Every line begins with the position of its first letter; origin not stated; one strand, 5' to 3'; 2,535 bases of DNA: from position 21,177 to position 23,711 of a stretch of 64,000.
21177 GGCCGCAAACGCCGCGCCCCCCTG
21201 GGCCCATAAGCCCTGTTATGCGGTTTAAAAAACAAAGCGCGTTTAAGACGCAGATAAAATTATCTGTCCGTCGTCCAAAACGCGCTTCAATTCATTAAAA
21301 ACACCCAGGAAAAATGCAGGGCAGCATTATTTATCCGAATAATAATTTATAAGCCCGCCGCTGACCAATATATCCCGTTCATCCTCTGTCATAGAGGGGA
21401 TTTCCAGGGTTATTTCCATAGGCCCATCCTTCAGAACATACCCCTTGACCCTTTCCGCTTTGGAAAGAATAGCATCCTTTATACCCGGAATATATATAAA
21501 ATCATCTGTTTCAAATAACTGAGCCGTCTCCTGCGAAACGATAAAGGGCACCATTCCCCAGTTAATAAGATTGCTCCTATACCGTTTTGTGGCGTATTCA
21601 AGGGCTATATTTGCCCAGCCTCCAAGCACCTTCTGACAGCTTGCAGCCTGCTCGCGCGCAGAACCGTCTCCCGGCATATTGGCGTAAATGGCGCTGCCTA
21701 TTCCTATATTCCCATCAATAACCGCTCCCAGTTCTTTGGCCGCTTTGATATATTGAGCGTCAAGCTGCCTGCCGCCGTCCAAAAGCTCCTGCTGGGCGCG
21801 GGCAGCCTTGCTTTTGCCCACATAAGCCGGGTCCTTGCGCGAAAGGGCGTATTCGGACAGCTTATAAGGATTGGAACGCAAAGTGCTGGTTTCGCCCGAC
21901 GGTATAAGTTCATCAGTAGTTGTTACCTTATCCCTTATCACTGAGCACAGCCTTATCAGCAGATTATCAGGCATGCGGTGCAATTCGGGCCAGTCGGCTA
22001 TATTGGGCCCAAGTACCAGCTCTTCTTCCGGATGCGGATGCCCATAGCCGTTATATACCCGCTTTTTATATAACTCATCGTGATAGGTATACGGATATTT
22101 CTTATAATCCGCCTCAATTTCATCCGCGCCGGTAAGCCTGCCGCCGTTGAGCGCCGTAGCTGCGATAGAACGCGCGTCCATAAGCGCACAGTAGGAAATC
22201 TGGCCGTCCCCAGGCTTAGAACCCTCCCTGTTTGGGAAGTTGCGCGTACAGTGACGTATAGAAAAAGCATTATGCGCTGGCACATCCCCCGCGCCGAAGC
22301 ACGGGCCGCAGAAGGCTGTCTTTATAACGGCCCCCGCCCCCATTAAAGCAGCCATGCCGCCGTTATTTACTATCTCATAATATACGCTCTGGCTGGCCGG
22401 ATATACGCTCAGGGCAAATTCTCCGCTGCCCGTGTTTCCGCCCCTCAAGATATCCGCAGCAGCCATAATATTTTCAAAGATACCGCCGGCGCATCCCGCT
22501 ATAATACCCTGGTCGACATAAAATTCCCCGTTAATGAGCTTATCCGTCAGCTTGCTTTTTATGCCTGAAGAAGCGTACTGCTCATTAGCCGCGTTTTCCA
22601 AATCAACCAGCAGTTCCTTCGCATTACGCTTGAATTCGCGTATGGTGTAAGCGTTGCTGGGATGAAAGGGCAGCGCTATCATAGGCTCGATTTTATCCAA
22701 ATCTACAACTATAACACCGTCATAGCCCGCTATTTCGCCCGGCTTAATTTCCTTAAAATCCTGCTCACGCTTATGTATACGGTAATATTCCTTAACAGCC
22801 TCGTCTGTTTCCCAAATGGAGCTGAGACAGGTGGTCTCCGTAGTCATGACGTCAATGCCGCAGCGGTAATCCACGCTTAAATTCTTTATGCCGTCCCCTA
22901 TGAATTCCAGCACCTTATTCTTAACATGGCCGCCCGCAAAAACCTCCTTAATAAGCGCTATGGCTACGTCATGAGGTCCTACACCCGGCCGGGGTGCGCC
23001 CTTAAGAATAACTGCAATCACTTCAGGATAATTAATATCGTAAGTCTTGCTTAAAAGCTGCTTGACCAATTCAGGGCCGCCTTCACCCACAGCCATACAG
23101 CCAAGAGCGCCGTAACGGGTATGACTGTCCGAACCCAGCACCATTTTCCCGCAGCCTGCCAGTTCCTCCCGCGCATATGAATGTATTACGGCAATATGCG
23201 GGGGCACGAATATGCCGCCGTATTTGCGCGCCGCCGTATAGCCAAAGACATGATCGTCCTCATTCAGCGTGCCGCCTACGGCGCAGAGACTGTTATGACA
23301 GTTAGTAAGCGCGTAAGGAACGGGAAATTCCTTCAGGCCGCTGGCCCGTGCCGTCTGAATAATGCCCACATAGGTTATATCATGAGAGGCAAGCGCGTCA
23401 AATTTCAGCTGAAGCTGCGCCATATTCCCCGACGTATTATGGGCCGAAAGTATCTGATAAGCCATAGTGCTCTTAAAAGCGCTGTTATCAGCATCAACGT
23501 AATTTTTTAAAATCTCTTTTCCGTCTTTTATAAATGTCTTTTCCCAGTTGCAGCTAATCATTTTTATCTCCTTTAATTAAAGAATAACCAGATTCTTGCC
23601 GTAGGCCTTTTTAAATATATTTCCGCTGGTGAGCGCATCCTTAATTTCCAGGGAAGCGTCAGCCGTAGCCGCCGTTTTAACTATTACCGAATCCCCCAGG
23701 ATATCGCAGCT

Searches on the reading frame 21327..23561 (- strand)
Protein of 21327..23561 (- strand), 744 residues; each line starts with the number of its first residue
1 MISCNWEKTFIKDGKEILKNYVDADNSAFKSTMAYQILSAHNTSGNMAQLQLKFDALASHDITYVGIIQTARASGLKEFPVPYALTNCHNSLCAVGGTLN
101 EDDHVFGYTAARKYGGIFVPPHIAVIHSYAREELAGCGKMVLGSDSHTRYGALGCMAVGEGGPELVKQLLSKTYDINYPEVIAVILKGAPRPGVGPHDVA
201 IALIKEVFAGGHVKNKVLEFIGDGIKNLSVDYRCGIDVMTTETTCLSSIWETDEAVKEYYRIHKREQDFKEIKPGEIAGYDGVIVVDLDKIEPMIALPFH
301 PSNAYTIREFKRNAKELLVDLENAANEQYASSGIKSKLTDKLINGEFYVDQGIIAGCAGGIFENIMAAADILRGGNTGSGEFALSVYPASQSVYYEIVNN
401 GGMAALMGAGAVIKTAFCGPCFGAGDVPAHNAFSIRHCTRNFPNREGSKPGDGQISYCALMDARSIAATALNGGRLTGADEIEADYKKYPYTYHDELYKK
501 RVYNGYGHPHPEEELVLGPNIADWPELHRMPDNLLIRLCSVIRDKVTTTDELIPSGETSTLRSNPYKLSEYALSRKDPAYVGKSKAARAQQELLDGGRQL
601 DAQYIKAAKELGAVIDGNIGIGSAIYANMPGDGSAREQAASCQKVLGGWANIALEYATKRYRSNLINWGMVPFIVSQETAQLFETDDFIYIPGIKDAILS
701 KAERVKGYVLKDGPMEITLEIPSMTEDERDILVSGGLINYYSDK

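Call 21: search_protein_families(library=ncbifam, proteins=[window:21327-23561:-])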
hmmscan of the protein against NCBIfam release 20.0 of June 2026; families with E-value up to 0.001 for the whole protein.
window:21327-23561:- (744 aa): 22 families
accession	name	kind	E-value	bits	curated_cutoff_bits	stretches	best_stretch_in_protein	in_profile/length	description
NF008503.0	PRK11413.1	equivalog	0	1190.8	641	1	7-743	7-750/753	hydratase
NF005558.0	PRK07229.1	equivalog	4.8e-103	345.9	612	1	31-742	3-642/647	aconitate hydratase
TIGR01342.1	acon_putative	hypoth_equivalog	1.3e-87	294.5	719.15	3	32-315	1-286/655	putative aconitate hydratase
NF001614.1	PRK00402.1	subfamily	1.5e-53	182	385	2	32-312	2-287/415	aconitase/3-isopropylmalate dehydratase large subunit family protein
TIGR02083.1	LEU2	equivalog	3.2e-45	154.8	610.65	2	132-312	108-287/419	3-isopropylmalate dehydratase large subunit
TIGR02086.1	IPMI_arch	subfamily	2e-44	151.9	410.15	2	119-311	90-281/411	3-isopropylmalate dehydratase/homoaconitate hydratase family large subunit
TIGR01343.1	hacA_fam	subfamily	3.3e-43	147.8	385.7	2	53-312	24-284/412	homoaconitate hydratase family protein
TIGR01340.1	aconitase_mito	equivalog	6.4e-34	117.4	825.35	1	46-316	48-336/745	aconitate hydratase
NF009116.0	PRK12466.1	subfamily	8.4e-31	107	531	1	134-473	120-460/472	3-isopropylmalate dehydratase large subunit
NF040615.1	HacA_Meth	equivalog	5.2e-30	104.5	550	2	138-311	111-290/419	homoaconitase large subunit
NF004016.0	PRK05478.1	subfamily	3.2e-27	95.2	510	1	135-473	119-458/468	3-isopropylmalate dehydratase large subunit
NF009520.0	PRK12881.1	subfamily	6.1e-26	90.4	905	2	139-346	205-421/893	aconitate hydratase AcnA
NF006757.0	PRK09277.1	subfamily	1.2e-25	89.4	686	2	136-335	202-413/888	aconitate hydratase AcnA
TIGR01341.1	aconitase_1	equivalog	7e-24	83.6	945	1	138-351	188-409/876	aconitate hydratase AcnA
TIGR00170.1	leuC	equivalog_domain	1.4e-23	83.2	560.25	1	133-449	116-440/466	3-isopropylmalate dehydratase large subunit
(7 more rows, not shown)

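Call 22: find_encoding_contigs(protein=window:21327-23561:-, flank=6000, max_places=10)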
Protein window:21327-23561:- (744 aa): 14 contigs read that carry it; 1 place shown.
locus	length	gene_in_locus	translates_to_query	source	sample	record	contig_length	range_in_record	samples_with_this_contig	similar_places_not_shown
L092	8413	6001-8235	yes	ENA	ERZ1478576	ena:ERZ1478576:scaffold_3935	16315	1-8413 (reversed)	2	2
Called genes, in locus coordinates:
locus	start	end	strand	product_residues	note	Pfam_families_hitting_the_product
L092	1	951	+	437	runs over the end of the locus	PF13375:RnfC_N, PF01512:Complex1_51K, PF12797:Fer4_2 (faint), PF00037:Fer4 (faint), PF12837:Fer4_6 (faint), PF12838:Fer4_7 (weak), PF13183:Fer4_8 (weak), PF13187:Fer4_9 (weak), +1 more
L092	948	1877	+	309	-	PF03116:NQR2_RnfD_RnfE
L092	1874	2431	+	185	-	PF04205:FMN_bind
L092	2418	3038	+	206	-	PF02508:Rnf-Nqr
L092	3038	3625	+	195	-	PF02508:Rnf-Nqr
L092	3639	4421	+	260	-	PF04060:FeS, PF12838:Fer4_7, PF13187:Fer4_9 (weak), PF00037:Fer4, PF12837:Fer4_6, PF13187:Fer4_9, PF12838:Fer4_7, PF13187:Fer4_9, +9 more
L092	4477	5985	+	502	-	PF02541:Ppx-GppA, PF21447:Ppx-GppA_III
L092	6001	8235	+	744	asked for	PF00330:Aconitase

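Call 27: find_homologous_proteins(query=window:21327-23561:-, max_evalue=1e-100)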
Query window:21327-23561:- (744 aa): 8000 proteins with E <= 1e-100 among 8000 candidates; the best 120 are listed.
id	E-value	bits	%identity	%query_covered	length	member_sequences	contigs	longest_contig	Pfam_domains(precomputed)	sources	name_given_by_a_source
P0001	0.0e+0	1568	90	100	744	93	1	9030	PF00330.26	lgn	-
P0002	0.0e+0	1550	90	100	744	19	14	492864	PF00330.26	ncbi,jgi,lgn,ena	-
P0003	0.0e+0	1547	90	100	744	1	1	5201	PF00330.26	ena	-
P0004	0.0e+0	1544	89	100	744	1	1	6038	PF00330.26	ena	-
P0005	0.0e+0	1479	85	100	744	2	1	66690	PF00330.26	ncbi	-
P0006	0.0e+0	1261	73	100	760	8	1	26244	PF00330.26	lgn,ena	-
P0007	0.0e+0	1256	72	100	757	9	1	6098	PF00330.26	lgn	-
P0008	0.0e+0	1251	73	100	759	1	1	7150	PF00330.26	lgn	-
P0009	0.0e+0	1242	72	100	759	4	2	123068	PF00330.26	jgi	-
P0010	0.0e+0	1242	72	100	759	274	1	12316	PF00330.26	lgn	-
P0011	0.0e+0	1210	70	100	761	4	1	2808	PF00694.26,PF00330.26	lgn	-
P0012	0.0e+0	1134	68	99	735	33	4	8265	PF00330.26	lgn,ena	-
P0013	0.0e+0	1131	67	99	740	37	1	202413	PF00330.26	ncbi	-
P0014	0.0e+0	1128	66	99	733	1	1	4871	PF00330.26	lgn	-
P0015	0.0e+0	1127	66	99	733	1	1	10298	PF00330.26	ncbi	-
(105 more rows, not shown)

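Call 29: find_encoding_contigs(protein=P0002, flank=10000, max_places=4)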
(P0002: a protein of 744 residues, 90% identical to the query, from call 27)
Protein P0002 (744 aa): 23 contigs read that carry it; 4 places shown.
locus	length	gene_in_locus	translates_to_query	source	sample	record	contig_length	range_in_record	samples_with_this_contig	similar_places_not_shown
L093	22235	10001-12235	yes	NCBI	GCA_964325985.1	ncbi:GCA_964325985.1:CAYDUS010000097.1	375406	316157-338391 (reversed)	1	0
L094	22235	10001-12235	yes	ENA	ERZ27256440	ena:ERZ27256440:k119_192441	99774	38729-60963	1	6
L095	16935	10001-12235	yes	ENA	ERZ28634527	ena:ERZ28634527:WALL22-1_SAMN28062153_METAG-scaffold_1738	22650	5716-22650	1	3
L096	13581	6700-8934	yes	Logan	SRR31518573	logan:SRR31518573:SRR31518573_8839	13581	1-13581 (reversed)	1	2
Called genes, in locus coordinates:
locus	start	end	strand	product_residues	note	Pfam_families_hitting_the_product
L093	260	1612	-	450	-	PF03023:MurJ, PF01554:MatE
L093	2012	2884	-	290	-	PF04018:VCA0040-like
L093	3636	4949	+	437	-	PF13375:RnfC_N, PF01512:Complex1_51K, PF12797:Fer4_2 (faint), PF12838:Fer4_7 (faint), PF13237:Fer4_10 (weak), PF00037:Fer4 (faint), PF13183:Fer4_8 (weak), PF13187:Fer4_9 (weak), +1 more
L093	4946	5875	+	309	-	PF03116:NQR2_RnfD_RnfE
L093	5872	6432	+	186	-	PF04205:FMN_bind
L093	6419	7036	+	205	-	PF02508:Rnf-Nqr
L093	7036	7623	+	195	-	PF02508:Rnf-Nqr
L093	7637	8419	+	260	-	PF04060:FeS, PF12838:Fer4_7, PF13187:Fer4_9 (weak), PF14697:Fer4_21 (weak), PF25160:LdpA_Fe-S-bd (weak), PF00037:Fer4, PF12837:Fer4_6, PF12838:Fer4_7, +6 more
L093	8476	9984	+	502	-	PF02541:Ppx-GppA, PF21447:Ppx-GppA_III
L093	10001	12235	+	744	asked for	PF00330:Aconitase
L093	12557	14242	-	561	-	-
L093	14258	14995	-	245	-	PF00571:CBS (weak)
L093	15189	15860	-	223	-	PF00561:Abhydrolase_1, PF12146:Hydrolase_4, PF12697:Abhydrolase_6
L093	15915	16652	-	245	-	PF00106:adh_short, PF08659:KR, PF13561:adh_short_C2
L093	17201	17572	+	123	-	-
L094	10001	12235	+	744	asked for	PF00330:Aconitase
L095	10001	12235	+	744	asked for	PF00330:Aconitase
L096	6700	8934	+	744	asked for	PF00330:Aconitase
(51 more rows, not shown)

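Call 30: find_encoding_contigs(protein=P0005, flank=10000, max_places=3)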
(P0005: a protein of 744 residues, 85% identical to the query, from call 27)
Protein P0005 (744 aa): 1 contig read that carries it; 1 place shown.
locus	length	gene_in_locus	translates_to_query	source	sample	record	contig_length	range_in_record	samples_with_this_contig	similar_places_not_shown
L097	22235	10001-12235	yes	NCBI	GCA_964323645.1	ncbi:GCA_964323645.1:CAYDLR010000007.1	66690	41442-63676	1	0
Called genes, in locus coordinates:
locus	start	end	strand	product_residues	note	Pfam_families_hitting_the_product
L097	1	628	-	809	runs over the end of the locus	PF02861:Clp_N, PF00004:AAA, PF17871:AAA_lid_9, PF02151:UVR, PF00004:AAA, PF07724:AAA_2, PF07728:AAA_5, PF10431:ClpB_D2-small, +10 more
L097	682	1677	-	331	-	PF00217:ATP-gua_Ptrans, PF27454:McsB_C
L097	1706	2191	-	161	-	PF02151:UVR (weak)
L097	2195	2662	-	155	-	PF05848:CtsR, PF17727:CtsR_C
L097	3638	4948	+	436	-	PF13375:RnfC_N, PF01512:Complex1_51K, PF12797:Fer4_2 (faint), PF13237:Fer4_10 (faint), PF13534:Fer4_17 (faint), PF12838:Fer4_7 (weak), PF13183:Fer4_8 (weak), PF13187:Fer4_9 (weak), +2 more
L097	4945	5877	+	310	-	PF03116:NQR2_RnfD_RnfE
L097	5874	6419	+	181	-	PF04205:FMN_bind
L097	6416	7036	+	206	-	PF02508:Rnf-Nqr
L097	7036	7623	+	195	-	PF02508:Rnf-Nqr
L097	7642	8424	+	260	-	PF04060:FeS, PF13237:Fer4_10 (weak), PF12838:Fer4_7, PF13187:Fer4_9 (weak), PF00037:Fer4, PF12837:Fer4_6, PF12838:Fer4_7, PF13187:Fer4_9, +10 more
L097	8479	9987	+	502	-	PF02541:Ppx-GppA, PF21447:Ppx-GppA_III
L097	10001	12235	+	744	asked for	PF00330:Aconitase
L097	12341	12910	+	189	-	-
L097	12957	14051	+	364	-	PF02608:Bmp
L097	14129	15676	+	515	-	PF00005:ABC_tran, PF02463:SMC_N (faint), PF13304:AAA_21 (faint), PF00005:ABC_tran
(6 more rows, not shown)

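Call 50: list_cluster_members(proteins=[window:21327-23561:-])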
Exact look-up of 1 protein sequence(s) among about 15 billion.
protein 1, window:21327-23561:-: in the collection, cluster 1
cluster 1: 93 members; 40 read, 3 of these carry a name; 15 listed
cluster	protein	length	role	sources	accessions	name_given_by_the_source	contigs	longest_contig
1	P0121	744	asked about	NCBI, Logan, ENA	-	-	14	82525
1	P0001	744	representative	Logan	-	-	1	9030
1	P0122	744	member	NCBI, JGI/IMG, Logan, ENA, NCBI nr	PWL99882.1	MAG: hydratase [Selenomonadales bacterium] | hypothetical protein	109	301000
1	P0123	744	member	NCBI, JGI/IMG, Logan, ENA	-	hypothetical protein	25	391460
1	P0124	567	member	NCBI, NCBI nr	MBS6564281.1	MAG: hydratase, partial [Clostridiales bacterium] | hydratase [Clostridiales bacterium]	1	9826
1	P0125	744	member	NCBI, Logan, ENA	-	-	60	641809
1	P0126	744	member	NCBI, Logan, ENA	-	-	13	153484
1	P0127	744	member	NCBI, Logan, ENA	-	-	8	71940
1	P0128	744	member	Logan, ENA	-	-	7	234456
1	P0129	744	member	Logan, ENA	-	-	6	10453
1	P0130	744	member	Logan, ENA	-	-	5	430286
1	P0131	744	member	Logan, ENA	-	-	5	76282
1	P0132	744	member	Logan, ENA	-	-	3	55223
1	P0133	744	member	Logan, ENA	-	-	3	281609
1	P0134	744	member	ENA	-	-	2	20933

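Call 52: find_encoding_contigs(protein=P0126, flank=10000, max_places=6)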
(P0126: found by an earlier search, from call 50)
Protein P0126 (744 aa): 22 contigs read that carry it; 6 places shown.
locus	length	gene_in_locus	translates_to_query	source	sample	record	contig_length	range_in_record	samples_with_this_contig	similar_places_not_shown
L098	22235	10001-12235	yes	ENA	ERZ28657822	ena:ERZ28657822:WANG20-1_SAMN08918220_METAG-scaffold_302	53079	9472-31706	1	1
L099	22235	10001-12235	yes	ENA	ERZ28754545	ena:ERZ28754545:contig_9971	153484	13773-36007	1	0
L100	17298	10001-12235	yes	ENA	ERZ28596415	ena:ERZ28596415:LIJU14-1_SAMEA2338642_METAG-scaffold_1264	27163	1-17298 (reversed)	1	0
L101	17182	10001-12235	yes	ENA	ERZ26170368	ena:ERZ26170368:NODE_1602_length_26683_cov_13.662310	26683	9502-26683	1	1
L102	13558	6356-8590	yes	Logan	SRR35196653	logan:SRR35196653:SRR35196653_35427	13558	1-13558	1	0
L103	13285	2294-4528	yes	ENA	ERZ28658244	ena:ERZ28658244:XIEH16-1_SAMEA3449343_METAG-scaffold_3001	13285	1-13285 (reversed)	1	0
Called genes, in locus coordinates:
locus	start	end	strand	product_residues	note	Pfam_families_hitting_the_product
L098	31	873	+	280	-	PF04055:Radical_SAM, PF06969:HemN_C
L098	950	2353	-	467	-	PF03023:MurJ, PF01554:MatE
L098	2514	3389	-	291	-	PF04018:VCA0040-like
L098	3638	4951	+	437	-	PF13375:RnfC_N, PF01512:Complex1_51K, PF12797:Fer4_2 (faint), PF00037:Fer4 (faint), PF12837:Fer4_6 (faint), PF12838:Fer4_7 (weak), PF13183:Fer4_8 (weak), PF13187:Fer4_9 (weak), +1 more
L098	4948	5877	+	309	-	PF03116:NQR2_RnfD_RnfE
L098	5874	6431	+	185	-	PF04205:FMN_bind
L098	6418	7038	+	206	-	PF02508:Rnf-Nqr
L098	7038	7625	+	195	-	PF02508:Rnf-Nqr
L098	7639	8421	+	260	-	PF04060:FeS, PF13237:Fer4_10 (weak), PF12838:Fer4_7, PF00037:Fer4, PF12837:Fer4_6, PF13187:Fer4_9, PF12838:Fer4_7, PF13187:Fer4_9, +9 more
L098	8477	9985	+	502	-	PF02541:Ppx-GppA, PF21447:Ppx-GppA_III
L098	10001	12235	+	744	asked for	PF00330:Aconitase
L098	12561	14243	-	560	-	-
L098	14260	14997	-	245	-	PF00571:CBS (weak)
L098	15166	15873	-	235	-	PF00561:Abhydrolase_1, PF12146:Hydrolase_4, PF12697:Abhydrolase_6, PF08386:Abhydrolase_4 (weak)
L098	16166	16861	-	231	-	PF00106:adh_short, PF08659:KR, PF13561:adh_short_C2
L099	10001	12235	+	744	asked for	PF00330:Aconitase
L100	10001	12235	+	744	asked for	PF00330:Aconitase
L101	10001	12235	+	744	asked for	PF00330:Aconitase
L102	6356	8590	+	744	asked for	PF00330:Aconitase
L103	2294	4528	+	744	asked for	PF00330:Aconitase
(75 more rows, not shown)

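Call 53: find_encoding_contigs(protein=P0122, flank=10000, max_places=6)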
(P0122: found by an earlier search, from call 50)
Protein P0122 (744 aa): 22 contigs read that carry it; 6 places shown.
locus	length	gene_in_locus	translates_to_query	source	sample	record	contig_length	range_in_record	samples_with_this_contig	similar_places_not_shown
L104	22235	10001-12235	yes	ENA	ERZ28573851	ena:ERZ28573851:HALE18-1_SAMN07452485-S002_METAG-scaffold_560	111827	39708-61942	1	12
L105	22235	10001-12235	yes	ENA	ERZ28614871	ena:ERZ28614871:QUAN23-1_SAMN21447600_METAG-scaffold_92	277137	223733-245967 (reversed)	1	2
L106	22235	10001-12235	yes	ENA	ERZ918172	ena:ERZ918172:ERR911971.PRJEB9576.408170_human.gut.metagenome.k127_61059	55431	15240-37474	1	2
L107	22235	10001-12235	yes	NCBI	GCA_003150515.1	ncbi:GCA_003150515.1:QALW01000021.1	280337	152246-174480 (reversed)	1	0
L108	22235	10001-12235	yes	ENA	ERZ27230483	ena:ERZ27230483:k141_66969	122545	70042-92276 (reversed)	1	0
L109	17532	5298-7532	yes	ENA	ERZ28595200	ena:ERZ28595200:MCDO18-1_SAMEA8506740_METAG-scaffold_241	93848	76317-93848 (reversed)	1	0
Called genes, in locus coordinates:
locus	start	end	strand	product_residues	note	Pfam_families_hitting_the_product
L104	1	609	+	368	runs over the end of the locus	PF04055:Radical_SAM, PF06969:HemN_C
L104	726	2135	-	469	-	PF03023:MurJ, PF01554:MatE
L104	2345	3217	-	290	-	PF04018:VCA0040-like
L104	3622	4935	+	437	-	PF13375:RnfC_N, PF01512:Complex1_51K, PF12797:Fer4_2 (faint), PF00037:Fer4 (faint), PF12838:Fer4_7 (weak), PF13183:Fer4_8 (weak), PF13187:Fer4_9 (weak), PF14697:Fer4_21 (weak), +3 more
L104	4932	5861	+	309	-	PF03116:NQR2_RnfD_RnfE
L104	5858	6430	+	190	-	PF04205:FMN_bind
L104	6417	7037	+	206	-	PF02508:Rnf-Nqr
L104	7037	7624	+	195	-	PF02508:Rnf-Nqr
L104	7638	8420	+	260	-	PF04060:FeS, PF12838:Fer4_7, PF13187:Fer4_9 (weak), PF25160:LdpA_Fe-S-bd (weak), PF00037:Fer4, PF12837:Fer4_6, PF12838:Fer4_7, PF00037:Fer4, +9 more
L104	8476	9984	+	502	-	PF02541:Ppx-GppA, PF21447:Ppx-GppA_III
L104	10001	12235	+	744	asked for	PF00330:Aconitase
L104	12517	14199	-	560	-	-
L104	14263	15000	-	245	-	PF00571:CBS (faint)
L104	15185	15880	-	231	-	PF00561:Abhydrolase_1, PF00975:Thioesterase (weak), PF12146:Hydrolase_4, PF12697:Abhydrolase_6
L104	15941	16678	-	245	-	PF00106:adh_short, PF08659:KR, PF13561:adh_short_C2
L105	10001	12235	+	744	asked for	PF00330:Aconitase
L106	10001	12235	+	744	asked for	PF00330:Aconitase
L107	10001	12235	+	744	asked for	PF00330:Aconitase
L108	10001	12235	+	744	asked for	PF00330:Aconitase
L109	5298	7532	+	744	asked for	PF00330:Aconitase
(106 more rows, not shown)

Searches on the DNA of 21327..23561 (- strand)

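Call 57: search_with_rna_model(model_id=R1, sources=[L098, L099, L100, L101, L102, L103, L104, L105, L106, L107, L108, L109, L093, L097], max_evalue=0.1)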
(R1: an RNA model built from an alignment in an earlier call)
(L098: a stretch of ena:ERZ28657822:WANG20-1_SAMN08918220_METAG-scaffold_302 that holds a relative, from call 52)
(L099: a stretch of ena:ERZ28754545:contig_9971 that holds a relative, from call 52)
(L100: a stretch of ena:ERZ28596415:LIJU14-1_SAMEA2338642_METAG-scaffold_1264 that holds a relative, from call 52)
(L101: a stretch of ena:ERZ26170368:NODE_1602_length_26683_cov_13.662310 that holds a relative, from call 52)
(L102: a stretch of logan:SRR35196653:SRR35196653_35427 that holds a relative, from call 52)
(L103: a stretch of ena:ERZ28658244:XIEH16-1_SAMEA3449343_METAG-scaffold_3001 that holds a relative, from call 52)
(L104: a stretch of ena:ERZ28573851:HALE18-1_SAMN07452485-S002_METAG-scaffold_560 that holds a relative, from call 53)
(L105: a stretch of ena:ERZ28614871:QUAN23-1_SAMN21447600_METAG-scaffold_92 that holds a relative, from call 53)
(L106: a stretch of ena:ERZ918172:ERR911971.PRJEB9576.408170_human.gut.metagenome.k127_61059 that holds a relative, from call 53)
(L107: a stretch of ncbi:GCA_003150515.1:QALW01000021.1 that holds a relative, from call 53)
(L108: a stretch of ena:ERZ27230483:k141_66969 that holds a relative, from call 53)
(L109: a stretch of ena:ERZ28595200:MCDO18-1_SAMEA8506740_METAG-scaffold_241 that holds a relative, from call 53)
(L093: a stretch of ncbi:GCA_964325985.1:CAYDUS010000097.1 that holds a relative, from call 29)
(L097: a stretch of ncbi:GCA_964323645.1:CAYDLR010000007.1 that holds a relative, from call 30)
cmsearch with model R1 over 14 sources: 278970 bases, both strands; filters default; matches with E-value up to 0.1: 19.
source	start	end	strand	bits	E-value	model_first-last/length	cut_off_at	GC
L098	17048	17131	-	76.4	2.7e-11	1-86/86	no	0.8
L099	17052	17135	-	76.4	2.7e-11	1-86/86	no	0.8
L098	12367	12445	+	73.8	8e-11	1-86/86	no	0.77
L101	12366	12444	+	73.8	8e-11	1-86/86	no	0.77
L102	8722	8800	+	73.8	8e-11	1-86/86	no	0.77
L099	12366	12444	+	73.2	1e-10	1-86/86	no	0.77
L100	12366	12444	+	73.2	1e-10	1-86/86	no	0.77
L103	4659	4737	+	73.2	1e-10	1-86/86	no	0.77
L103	9342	9417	-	58.7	4.7e-08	1-86/86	no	0.78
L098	12367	12445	-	42.2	4.8e-05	1-86/86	no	0.77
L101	12366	12444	-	42.2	4.8e-05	1-86/86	no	0.77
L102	8722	8800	-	42.2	4.8e-05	1-86/86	no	0.77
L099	12366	12444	-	41.6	6.3e-05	1-86/86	no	0.77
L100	12366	12444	-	41.6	6.3e-05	1-86/86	no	0.77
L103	4659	4737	-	41.6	6.3e-05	1-86/86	no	0.77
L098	17048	17131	+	37.8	0.00031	1-86/86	no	0.8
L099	17052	17135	+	37.8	0.00031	1-86/86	no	0.8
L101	17053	17136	-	36.5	0.00053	1-86/86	no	0.82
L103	9342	9417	+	32.8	0.0026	1-86/86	no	0.78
